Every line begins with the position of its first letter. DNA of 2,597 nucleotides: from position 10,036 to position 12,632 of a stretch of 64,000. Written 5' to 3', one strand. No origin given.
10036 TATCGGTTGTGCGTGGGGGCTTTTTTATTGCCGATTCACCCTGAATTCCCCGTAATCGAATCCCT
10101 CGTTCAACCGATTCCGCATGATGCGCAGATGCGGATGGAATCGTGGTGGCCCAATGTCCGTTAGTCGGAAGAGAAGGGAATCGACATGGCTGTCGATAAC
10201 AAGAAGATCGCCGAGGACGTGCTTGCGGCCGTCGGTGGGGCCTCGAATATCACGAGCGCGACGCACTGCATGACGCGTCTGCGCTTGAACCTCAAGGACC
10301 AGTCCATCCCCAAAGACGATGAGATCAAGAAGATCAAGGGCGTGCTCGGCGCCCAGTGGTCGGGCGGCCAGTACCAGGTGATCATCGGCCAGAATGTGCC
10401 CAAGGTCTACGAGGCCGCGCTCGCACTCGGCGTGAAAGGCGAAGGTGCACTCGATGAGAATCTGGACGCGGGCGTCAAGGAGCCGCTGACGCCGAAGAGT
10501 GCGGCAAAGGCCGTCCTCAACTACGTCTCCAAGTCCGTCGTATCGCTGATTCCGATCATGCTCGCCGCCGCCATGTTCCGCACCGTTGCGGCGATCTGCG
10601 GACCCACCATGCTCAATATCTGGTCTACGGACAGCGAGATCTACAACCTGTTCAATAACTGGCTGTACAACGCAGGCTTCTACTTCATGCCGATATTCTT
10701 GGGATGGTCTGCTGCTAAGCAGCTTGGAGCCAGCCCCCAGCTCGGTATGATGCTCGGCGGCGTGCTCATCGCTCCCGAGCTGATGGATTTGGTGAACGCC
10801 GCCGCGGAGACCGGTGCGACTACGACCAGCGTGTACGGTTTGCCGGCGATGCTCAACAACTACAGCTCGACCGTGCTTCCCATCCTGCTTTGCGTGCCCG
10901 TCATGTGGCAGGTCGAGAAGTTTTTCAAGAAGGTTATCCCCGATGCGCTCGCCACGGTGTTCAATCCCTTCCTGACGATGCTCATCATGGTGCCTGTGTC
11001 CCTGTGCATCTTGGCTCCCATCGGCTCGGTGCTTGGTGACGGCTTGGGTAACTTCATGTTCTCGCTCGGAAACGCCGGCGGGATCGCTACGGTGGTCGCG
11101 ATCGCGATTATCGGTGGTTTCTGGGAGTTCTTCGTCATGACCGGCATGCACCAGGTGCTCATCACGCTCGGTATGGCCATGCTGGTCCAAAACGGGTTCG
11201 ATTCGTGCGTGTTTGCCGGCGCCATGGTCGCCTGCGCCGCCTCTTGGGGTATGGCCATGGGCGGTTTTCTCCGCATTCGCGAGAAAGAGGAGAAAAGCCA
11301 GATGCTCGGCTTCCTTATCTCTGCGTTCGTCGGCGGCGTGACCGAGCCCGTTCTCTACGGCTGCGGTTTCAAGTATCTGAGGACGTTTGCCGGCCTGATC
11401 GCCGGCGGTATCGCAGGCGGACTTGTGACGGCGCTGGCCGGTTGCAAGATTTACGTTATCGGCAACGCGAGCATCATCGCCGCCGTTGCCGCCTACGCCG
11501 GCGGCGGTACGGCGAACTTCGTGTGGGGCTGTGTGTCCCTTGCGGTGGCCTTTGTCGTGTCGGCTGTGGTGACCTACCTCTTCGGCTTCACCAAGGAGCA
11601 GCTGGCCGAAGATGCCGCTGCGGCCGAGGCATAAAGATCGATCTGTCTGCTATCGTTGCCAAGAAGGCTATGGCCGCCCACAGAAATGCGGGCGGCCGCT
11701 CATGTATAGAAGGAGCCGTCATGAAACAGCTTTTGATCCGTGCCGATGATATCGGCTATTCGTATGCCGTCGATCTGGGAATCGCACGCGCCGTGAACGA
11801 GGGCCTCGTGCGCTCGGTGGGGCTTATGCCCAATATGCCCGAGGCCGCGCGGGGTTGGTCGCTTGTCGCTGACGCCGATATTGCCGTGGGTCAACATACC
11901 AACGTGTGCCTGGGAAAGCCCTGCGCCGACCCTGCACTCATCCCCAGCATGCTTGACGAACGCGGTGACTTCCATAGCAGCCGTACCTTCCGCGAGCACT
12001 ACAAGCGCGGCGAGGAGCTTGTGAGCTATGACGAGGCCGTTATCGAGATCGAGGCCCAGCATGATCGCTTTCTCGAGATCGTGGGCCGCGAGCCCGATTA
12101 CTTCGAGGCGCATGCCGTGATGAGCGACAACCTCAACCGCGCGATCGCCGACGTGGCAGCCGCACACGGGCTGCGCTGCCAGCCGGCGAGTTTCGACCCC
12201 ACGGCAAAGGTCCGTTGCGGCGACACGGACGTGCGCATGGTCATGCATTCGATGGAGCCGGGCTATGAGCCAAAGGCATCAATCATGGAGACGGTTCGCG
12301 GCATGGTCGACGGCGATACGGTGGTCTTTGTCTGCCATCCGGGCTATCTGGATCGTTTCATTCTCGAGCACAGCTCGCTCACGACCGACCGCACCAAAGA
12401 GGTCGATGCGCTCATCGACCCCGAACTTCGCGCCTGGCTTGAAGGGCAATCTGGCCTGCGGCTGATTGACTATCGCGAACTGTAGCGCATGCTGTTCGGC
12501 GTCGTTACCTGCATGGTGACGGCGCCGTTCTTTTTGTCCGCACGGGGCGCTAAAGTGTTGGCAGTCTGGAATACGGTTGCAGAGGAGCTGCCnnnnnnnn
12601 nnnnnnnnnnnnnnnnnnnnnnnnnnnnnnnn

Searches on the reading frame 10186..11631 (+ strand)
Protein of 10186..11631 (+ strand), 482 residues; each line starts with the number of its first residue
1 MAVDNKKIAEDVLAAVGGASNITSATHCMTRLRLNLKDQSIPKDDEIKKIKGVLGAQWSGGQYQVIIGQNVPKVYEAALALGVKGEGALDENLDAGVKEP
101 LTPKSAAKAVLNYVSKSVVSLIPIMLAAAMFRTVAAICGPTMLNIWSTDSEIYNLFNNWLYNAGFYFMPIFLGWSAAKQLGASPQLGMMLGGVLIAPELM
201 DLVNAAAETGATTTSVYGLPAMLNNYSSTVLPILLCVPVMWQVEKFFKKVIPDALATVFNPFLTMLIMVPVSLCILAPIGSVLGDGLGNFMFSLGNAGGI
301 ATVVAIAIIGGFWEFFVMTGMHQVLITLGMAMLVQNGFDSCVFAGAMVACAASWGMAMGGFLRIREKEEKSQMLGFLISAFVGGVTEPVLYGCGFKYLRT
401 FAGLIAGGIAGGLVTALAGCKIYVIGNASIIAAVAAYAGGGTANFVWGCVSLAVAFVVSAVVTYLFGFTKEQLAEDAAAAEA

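Call 8: search_protein_families(library=pfam, proteins=[window:10186-11631:+])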
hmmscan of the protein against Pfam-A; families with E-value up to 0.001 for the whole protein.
window:10186-11631:+ (482 aa): 2 families
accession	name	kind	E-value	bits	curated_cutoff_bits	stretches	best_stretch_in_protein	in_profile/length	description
PF02378.23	PTS_EIIC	-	7.8e-27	94.6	30.7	1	116-397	2-307/319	Phosphotransferase system, EIIC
PF00367.25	PTS_EIIB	-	2.8e-14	52.6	27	1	11-40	2-31/34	phosphotransferase system, EIIB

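Call 9: search_protein_families(library=ncbifam, proteins=[window:10186-11631:+])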
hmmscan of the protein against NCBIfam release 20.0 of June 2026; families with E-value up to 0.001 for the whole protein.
window:10186-11631:+ (482 aa): 18 families
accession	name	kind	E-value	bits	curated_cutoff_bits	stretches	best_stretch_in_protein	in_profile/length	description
TIGR01995.1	PTS-II-ABC-beta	subfamily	4.4e-109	365.7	614.7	1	6-474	2-454/618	beta-glucoside-specific PTS transporter subunit IIABC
TIGR01996.1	PTS-II-BC-sucr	equivalog_domain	3.9e-77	259.9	559.3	1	4-464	1-459/461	sucrose-specific PTS transporter subunit IIBC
NF007335.0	PRK09824.1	equivalog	3.4e-68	230.7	894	1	5-478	3-463/627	PTS beta-glucoside transporter subunit IIABC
NF007311.0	PRK09796.1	equivalog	4e-64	216.9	722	1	1-478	1-466/485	PTS cellobiose/arbutin/salicin transporter subunit IIBC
TIGR01992.1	PTS-IIBC-Tre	equivalog_domain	2.2e-58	198.3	591.95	1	7-466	2-461/463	PTS system trehalose-specific EIIBC component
NF008236.0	PRK11007.1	equivalog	1.6e-48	165.4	409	1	6-467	7-461/473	PTS trehalose transporter subunit IIBC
NF007152.0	PRK09586.1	equivalog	5e-38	131.5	516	1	6-470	7-473/477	PTS N-acetylmuramic acid transporter subunit IIBC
TIGR00852.1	pts-Glc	subfamily_domain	1.5e-35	122.9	291.1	1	163-426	3-263/290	maltose/glucose-specific PTS transporter subunit IIC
TIGR00826.1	EIIB_glc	domain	1.5e-12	47.7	45.75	2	9-48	30-69/88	glucose PTS transporter subunit EIIB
TIGR01998.1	PTS-II-BC-nag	equivalog_domain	2.3e-11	43.1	553.2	1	4-75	400-471/475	N-acetylglucosamine-specific PTS transporter subunit IIBC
TIGR02005.1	PTS-IIBC-alpha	subfamily_domain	3.9e-11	41.9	607.3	1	7-77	449-519/524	alpha-glucoside-specific PTS transporter subunit IIBC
NF007255.0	PRK09702.1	equivalog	4.8e-11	42.5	321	1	9-76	73-140/161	PTS sugar transporter subunit IIB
TIGR02004.1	PTS-IIBC-malX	hypoth_equivalog_domain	5.4e-10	38.4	632.2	1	6-76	441-511/517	maltose/glucose-specific PTS transporter subunit IIBC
NF007509.0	PRK10110.1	subfamily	1.6e-09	36.7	665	1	9-76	452-519/530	PTS maltose transporter subunit IICB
NF011497.0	PRK14905.1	equivalog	2e-08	34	485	1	7-80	277-351/357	triosephosphate isomerase/PTS system glucose/sucrose-specific transporter subunit IIB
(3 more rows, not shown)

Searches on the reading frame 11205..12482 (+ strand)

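Call 8: search_protein_families(library=pfam, proteins=[window:11205-12482:+])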
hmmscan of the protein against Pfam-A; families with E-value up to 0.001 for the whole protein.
window:11205-12482:+ (426 aa): 1 family
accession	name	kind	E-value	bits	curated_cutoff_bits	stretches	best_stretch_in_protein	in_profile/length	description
PF04794.17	YdjC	-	2.1e-40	139.7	29.7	1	176-413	2-265/266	YdjC-like protein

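Call 9: search_protein_families(library=ncbifam, proteins=[window:11205-12482:+])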
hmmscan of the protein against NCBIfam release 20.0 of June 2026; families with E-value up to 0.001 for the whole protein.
window:11205-12482:+ (426 aa): 2 families
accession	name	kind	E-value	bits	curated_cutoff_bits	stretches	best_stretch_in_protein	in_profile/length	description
NF002559.0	PRK02134.1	equivalog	8.3e-25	87.8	227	1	173-425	2-248/249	chitin disaccharide deacetylase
TIGR03473.1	HpnK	hypoth_equivalog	1.1e-11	44.5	232.6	1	173-336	1-165/283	hopanoid biosynthesis-associated protein HpnK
